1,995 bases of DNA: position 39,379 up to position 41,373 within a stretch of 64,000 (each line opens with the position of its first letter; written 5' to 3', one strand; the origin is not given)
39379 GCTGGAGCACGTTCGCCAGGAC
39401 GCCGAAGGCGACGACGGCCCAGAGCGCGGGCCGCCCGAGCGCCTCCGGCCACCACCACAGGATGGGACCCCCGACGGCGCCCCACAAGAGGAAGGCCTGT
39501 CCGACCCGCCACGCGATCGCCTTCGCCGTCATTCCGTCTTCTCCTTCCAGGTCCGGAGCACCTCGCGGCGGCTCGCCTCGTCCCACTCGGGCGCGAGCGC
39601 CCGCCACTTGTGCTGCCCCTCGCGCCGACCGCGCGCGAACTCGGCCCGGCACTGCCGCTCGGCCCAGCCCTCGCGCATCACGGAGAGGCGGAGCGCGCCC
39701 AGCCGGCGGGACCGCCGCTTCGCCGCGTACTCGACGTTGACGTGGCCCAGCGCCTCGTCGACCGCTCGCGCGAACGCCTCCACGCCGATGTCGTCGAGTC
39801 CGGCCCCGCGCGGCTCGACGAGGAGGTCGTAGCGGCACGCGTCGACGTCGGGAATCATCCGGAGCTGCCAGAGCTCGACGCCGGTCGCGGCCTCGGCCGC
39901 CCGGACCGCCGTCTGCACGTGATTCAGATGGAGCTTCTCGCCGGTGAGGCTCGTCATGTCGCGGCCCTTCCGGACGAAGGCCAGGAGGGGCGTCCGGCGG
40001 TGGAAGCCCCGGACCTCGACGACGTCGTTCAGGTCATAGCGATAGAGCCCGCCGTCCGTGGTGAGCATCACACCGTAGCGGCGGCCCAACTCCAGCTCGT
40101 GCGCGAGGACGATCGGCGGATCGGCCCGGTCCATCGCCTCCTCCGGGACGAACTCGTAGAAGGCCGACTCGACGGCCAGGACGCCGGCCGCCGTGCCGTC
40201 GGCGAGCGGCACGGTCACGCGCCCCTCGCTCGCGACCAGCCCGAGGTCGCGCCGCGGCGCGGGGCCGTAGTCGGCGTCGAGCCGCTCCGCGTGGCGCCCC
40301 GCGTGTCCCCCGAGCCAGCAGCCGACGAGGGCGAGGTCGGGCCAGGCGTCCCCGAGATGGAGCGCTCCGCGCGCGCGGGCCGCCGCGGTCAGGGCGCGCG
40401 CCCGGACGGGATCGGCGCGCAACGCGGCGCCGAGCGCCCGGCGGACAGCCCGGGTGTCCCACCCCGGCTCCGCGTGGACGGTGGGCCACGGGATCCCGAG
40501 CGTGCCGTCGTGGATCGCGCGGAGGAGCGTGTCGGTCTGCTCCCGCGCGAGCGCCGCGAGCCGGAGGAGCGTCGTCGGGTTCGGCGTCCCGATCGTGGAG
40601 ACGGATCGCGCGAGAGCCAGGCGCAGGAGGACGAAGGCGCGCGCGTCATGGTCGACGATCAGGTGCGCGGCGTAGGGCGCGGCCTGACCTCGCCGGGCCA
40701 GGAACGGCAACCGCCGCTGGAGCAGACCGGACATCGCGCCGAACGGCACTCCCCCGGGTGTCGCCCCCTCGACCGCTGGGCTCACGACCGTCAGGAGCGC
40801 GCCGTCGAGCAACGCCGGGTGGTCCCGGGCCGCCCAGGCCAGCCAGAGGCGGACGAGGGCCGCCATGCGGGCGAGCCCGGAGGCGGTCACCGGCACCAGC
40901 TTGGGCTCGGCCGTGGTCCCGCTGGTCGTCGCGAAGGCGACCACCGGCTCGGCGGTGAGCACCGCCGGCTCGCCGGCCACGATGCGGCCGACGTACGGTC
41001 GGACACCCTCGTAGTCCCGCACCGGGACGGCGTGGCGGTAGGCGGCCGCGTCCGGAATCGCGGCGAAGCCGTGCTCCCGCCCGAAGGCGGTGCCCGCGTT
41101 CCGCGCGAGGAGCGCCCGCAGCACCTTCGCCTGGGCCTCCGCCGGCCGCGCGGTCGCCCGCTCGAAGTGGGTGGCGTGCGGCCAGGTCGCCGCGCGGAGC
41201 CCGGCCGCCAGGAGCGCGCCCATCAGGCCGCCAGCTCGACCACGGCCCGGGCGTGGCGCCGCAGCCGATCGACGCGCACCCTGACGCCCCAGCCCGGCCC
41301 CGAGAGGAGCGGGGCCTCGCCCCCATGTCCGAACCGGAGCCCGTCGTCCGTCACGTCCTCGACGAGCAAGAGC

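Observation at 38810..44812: Six-gene sigma-54 operon with an unusual enzyme combination: candidate lipid or amino-acid-conjugate modification pathway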

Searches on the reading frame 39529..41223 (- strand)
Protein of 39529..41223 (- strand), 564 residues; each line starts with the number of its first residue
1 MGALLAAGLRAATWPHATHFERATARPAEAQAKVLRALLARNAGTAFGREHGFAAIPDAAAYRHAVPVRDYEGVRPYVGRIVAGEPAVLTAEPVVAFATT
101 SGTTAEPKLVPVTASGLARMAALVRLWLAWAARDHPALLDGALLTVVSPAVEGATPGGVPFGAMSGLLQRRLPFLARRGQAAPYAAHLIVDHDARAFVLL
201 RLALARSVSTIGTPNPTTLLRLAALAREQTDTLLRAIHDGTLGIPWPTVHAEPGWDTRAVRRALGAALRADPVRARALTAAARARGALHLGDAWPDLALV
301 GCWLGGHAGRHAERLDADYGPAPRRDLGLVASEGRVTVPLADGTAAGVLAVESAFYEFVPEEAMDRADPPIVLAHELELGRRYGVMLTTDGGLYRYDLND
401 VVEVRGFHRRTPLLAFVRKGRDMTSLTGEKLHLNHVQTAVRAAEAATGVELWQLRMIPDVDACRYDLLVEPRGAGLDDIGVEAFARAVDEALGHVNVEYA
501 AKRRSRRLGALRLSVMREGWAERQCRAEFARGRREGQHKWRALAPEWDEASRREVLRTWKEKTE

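Call 4: search_protein_families(library=pfam, proteins=[window:39529-41223:-], max_evalue=0.01)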
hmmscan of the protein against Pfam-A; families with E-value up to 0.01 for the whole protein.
window:39529-41223:- (564 aa): 4 families
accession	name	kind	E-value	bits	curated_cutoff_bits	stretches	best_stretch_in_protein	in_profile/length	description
PF03321.19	GH3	-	2.4e-57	194.9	23.6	1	19-317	4-297/304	GH3 family N-terminal domain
PF23571.1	GH3_M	-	1.1e-20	73.9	23.6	1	348-419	2-75/75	GH3 family central domain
PF23572.1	GH3_C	-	7.6e-12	46.4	23.6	1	435-542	2-113/119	GH3 family C-terminal domain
PF00501.34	AMP-binding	-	0.0021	17.4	29.9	1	86-125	156-195/384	AMP-binding enzyme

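Call 5: search_protein_families(library=ncbifam, proteins=[window:39529-41223:-], max_evalue=0.01)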
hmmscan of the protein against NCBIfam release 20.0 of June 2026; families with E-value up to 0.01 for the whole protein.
window:39529-41223:- (564 aa): 1 family
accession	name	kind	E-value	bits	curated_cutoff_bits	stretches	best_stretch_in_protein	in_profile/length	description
NF052613.1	OlsH_GH3_orni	equivalog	5.9e-26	91.1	620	2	22-223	33-237/524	lyso-ornithine lipid synthetase OlsH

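Call 16: find_homologous_proteins(query=window:39529-41223:-, max_evalue=1e-20)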
Query window:39529-41223:- (564 aa): 907 proteins with E <= 1e-20 among 8000 candidates; the best 120 are listed.
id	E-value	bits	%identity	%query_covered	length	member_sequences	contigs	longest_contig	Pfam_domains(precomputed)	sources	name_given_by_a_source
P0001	0.0e+0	1238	100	100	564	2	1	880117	PF03321.20,PF23571.2,PF23572.2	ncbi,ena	-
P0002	0.0e+0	1068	88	98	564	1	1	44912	PF03321.20,PF23571.2,PF23572.2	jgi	jgi:hypothetical protein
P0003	3.0e-287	972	80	100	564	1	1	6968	PF03321.20,PF23571.2,PF23572.2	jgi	jgi:hypothetical protein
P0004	7.4e-275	931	76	99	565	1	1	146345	PF03321.20,PF23571.2,PF23572.2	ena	-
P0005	1.1e-270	917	75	99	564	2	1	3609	PF03321.20,PF23571.2,PF23572.2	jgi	jgi:GH3 auxin-responsive promoter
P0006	4.2e-269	912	75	99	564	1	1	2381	PF03321.20,PF23571.2,PF23572.2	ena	-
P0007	1.8e-268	910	74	100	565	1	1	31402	PF03321.20,PF23571.2,PF23572.2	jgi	jgi:hypothetical protein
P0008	2.6e-268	909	74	100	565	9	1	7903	PF03321.20,PF23571.2,PF23572.2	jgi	jgi:hypothetical protein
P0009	3.2e-268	909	74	100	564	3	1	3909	PF03321.20,PF23571.2,PF23572.2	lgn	-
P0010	3.4e-268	909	75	100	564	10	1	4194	PF03321.20,PF23571.2,PF23572.2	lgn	-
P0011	6.0e-268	908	74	100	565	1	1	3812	PF03321.20,PF23571.2,PF23572.2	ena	-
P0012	1.4e-267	907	75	98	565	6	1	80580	PF03321.20,PF23571.2,PF23572.2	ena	-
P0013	1.4e-267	907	75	100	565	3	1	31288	PF03321.20,PF23571.2,PF23572.2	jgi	jgi:hypothetical protein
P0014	2.2e-267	906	74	100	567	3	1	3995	PF03321.20,PF23571.2,PF00501.35,PF23572.2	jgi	jgi:GH3 auxin-responsive promoter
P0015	1.5e-266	903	74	100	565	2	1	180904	PF03321.20,PF23571.2,PF23572.2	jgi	jgi:hypothetical protein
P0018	8.5e-263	891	74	99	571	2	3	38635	PF03321.20,PF23571.2,PF23572.2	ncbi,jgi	ncbi:MAG TPA: GH3 auxin-responsive promoter family protein [Methylomirabilota bacterium]|jgi:hypothe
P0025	4.3e-259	879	73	99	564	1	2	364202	PF03321.20,PF23571.2,PF23572.2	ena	-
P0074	8.1e-197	673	56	98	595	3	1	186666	PF03321.20,PF23571.2,PF23572.2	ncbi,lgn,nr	ncbi:MAG: GH3 auxin-responsive promoter family protein [Deltaproteobacteria bacterium]|nr:GH3 auxin-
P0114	2.6e-193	662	59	99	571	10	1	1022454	PF03321.20,PF23571.2,PF23572.2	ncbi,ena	-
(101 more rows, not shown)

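Call 17: find_encoding_contigs(protein=P0074, flank=10000, max_places=2)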
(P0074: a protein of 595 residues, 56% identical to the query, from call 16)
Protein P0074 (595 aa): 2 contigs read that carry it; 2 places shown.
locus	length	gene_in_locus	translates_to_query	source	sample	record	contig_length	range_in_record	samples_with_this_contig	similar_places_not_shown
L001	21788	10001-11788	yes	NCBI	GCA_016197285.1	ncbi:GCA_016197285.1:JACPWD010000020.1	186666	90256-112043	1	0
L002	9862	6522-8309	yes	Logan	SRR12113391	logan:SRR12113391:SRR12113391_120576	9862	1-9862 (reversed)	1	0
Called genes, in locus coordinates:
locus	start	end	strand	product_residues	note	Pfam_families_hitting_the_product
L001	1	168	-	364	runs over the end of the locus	PF08240:ADH_N, PF00107:ADH_zinc_N, PF13602:ADH_zinc_N_2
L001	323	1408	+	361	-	-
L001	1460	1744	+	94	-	PF24696:UGSC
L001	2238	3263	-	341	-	PF00561:Abhydrolase_1, PF12146:Hydrolase_4, PF12697:Abhydrolase_6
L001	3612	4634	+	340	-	PF00296:Bac_luciferase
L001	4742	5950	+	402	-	PF00144:Beta-lactamase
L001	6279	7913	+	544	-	PF11617:Cu-binding_MopE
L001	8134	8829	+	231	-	PF14518:Haem_oxygenas_2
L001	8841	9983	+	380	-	PF02746:MR_MLE_N (weak), PF13378:MR_MLE_C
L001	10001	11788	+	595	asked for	PF03321:GH3, PF23571:GH3_M, PF23572:GH3_C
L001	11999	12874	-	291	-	PF20434:BD-FAE, PF07859:Abhydrolase_3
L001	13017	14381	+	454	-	PF07044:DUF1329, PF17131:TP_0789-like (faint)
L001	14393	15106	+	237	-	PF00561:Abhydrolase_1, PF12146:Hydrolase_4, PF12697:Abhydrolase_6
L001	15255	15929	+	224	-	PF03070:TENA_THI-4, PF14518:Haem_oxygenas_2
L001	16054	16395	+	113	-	PF02261:Asp_decarbox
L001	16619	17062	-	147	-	PF04828:GFA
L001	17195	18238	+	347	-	PF00296:Bac_luciferase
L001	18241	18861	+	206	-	PF00561:Abhydrolase_1 (faint), PF12146:Hydrolase_4 (faint)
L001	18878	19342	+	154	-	PF00903:Glyoxalase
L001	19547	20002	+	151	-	PF04075:F420H2_quin_red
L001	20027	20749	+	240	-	PF00561:Abhydrolase_1, PF12697:Abhydrolase_6, PF12146:Hydrolase_4 (faint)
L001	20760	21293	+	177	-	PF07883:Cupin_2 (weak)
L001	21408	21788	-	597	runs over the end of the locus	PF02129:Peptidase_S15, PF08530:PepX_C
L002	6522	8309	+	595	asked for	PF03321:GH3, PF23571:GH3_M, PF23572:GH3_C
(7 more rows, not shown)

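Call 18: find_encoding_contigs(protein=P0114, flank=10000, max_places=2)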
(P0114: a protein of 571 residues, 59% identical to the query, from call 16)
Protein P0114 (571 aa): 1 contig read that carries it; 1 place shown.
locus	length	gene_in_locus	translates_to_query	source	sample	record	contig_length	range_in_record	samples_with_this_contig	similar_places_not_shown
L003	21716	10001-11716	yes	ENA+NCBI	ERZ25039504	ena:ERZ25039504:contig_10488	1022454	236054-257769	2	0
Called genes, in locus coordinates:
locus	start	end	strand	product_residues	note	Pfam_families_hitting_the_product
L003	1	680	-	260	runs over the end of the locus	PF05690:ThiG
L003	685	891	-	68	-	PF02597:ThiS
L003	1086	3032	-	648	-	PF16177:ACAS_N, PF00501:AMP-binding, PF13193:AMP-binding_C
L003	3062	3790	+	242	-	PF00378:ECH_1, PF16113:ECH_2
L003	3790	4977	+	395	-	PF02515:CoA_transf_3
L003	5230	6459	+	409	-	PF04055:Radical_SAM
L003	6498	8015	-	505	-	PF00158:Sigma54_activat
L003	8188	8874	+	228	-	PF14518:Haem_oxygenas_2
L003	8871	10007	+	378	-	PF13378:MR_MLE_C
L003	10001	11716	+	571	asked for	PF03321:GH3, PF23571:GH3_M, PF23572:GH3_C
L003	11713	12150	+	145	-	-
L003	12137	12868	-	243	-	PF13852:DUF4197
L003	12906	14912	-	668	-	PF03190:Thioredox_DsbH, PF13098:Thioredoxin_2 (weak), PF13899:Thioredoxin_7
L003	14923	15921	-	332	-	PF01571:GCV_T, PF08669:GCV_T_C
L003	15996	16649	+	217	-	PF00730:HhH-GPD, PF00633:HHH (weak)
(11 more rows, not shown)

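Call 19: find_encoding_contigs(protein=P0025, flank=10000, max_places=2)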
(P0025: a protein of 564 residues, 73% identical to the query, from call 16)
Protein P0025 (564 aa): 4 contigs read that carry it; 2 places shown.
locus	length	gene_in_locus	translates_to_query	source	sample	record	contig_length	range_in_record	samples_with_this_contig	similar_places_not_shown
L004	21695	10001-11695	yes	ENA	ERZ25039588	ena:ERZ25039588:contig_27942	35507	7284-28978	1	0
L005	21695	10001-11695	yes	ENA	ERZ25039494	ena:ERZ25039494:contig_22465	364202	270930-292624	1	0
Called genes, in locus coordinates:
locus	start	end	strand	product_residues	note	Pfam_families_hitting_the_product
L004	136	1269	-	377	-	PF13472:Lipase_GDSL_2 (weak)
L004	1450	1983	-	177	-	PF00583:Acetyltransf_1, PF13673:Acetyltransf_10 (weak), PF13508:Acetyltransf_7, PF08445:FR47 (weak)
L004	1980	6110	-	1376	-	PF00158:Sigma54_activat, PF07728:AAA_5 (faint), PF13401:AAA_22 (faint), PF14532:Sigma54_activ_2, PF25601:AAA_lid_14, PF02954:HTH_8, PF13191:AAA_16, PF17874:TPR_MalT, +1 more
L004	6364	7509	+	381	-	PF03706:LPG_synthase_TM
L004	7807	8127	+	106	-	PF14378:PAP2_3, PF01569:PAP2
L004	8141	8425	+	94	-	-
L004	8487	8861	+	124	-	-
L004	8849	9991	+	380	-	PF13378:MR_MLE_C, PF07476:MAAL_C (weak)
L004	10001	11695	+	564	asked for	PF03321:GH3, PF23571:GH3_M, PF23572:GH3_C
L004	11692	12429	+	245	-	PF04191:PEMT, PF04140:ICMT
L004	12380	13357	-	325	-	PF00005:ABC_tran, PF08352:oligo_HPY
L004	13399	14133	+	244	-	-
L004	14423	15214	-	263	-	PF09976:TPR_21 (weak), PF13512:TPR_18, PF13525:YfiO, PF13432:TPR_16 (weak), PF13424:TPR_12 (weak), PF13432:TPR_16, PF14559:TPR_19, PF13174:TPR_6 (weak), +6 more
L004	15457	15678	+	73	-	-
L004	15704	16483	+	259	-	-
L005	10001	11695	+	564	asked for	PF03321:GH3, PF23571:GH3_M, PF23572:GH3_C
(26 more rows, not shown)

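Call 21: find_related_loci(query=A1, collection=genome_contigs, flank=10000)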
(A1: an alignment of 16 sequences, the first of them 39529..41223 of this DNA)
Query A1 (564 aa) in genome_contigs; peptide patterns used: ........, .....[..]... (x = any residue, [..] = any of these).
600 stretches matched a pattern (row limit reached: there are more); 1 encode a relative of the query (tblastn E <= 1e-3); 1 distinct loci.
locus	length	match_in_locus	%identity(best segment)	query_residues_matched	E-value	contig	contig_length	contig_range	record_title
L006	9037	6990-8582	37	20-548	1e-87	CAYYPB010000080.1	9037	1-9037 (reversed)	MAG TPA_asm: uncultured Planctomycetaceae bacterium isolate binchicken_co275_148 genome assembly, contig: NODE_12655_len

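Call 49: list_cluster_members(proteins=[P0001, P0121, P0018, P0074])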
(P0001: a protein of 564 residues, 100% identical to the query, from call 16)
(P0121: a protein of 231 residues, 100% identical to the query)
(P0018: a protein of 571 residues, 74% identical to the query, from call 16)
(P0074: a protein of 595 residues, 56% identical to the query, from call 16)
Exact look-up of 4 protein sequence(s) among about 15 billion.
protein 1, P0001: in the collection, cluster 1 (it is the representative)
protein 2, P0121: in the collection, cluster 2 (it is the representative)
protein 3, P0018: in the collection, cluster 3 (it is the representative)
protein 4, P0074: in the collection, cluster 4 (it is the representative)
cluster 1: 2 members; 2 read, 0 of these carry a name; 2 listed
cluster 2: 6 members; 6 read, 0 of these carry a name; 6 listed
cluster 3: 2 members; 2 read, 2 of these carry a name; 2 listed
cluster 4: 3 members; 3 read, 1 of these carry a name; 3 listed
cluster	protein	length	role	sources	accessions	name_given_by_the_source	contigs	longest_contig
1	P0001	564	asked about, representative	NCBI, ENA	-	-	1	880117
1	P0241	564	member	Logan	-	-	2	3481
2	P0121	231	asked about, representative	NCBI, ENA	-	-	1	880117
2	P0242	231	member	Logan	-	-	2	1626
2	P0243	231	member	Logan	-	-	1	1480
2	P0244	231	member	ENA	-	-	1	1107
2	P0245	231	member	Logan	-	-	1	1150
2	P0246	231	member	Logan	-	-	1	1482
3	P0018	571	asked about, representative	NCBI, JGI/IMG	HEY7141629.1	MAG TPA: GH3 auxin-responsive promoter family protein [Methylomirabilota bacterium] | hypothetical protein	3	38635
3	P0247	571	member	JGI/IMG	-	hypothetical protein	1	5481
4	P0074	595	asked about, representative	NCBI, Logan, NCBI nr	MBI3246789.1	MAG: GH3 auxin-responsive promoter family protein [Deltaproteobacteria bacterium] | GH3 auxin-responsive promoter family protein [Deltaproteobacteria bacterium]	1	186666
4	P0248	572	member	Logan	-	-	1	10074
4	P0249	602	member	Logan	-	-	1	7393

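Call 69: search_solved_structures(query=window:39529-41223:-, max_evalue=0.00001)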
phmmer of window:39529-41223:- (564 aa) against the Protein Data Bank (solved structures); distinct sequences matched with E-value up to 0.00001: 10.
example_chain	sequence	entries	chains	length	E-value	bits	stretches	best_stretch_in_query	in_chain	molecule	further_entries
7dk8_A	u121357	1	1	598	8.8e-33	116.7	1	23-539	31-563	Probable indole-3-acetic acid-amido synthetase GH3.8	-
5ech_A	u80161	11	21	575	1.9e-26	95.9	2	335-540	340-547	Jasmonic acid-amido synthetase JAR1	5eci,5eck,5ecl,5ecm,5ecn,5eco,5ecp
4epl_A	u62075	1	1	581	1.9e-26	95.8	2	335-540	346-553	Jasmonic acid-amido synthetase JAR1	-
4b2g_A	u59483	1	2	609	4.5e-26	94.6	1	21-539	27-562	GH3-1 AUXIN CONJUGATING ENZYME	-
7vka_A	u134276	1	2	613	7.7e-25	90.5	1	21-443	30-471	Indole-3-acetic acid-amido synthetase GH3.6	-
9fwd_A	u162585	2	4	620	8e-25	90.5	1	21-443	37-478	Indole-3-acetic acid-amido synthetase GH3.6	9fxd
6avh_A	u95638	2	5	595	2e-21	79.2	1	22-539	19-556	GH3.15 acyl acid amido synthetase | AtGH3.15 acyl acid amido synthetase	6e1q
5kod_A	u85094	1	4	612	2.1e-21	79.2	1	21-163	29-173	Indole-3-acetic acid-amido synthetase GH3.5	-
6oms_A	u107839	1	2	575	7e-15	57.7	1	352-458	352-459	4-substituted benzoates-glutamate ligase GH3.12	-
4epm_A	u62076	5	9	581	7.2e-15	57.6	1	352-459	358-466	4-substituted benzoates-glutamate ligase GH3.12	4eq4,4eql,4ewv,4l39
